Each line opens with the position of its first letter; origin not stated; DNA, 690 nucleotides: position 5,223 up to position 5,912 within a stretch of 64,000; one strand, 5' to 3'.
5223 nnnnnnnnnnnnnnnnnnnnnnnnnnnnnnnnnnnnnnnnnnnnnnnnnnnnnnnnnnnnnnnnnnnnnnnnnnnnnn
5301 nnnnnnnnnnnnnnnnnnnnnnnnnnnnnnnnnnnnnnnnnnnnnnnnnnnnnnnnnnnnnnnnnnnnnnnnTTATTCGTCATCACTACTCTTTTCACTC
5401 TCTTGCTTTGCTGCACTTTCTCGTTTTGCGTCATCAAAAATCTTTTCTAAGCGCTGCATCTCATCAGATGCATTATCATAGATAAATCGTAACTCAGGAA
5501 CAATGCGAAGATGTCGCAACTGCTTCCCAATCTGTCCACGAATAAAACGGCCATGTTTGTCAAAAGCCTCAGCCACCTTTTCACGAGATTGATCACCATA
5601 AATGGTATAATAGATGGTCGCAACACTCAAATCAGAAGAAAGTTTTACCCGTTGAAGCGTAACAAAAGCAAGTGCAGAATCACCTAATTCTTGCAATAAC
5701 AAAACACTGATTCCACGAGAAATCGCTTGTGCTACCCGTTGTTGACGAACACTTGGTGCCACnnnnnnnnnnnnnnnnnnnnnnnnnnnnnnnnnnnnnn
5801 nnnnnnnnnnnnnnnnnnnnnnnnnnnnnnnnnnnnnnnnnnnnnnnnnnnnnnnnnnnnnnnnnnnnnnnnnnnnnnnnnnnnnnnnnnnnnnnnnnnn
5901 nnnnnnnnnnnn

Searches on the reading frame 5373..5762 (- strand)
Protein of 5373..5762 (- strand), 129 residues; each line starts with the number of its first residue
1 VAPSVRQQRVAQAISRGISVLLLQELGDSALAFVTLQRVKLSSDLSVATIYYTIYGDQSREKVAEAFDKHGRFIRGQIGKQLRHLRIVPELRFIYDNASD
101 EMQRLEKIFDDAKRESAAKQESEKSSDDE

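Call 16: search_protein_families(library=pfam, proteins=[window:5373-5762:-], max_evalue=0.0001)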
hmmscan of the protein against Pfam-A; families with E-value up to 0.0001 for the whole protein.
window:5373-5762:- (129 aa): 1 family
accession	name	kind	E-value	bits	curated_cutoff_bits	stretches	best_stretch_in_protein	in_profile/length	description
PF02033.23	RBFA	-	1.5e-27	96.4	34.7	1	6-109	1-105/105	Ribosome-binding factor A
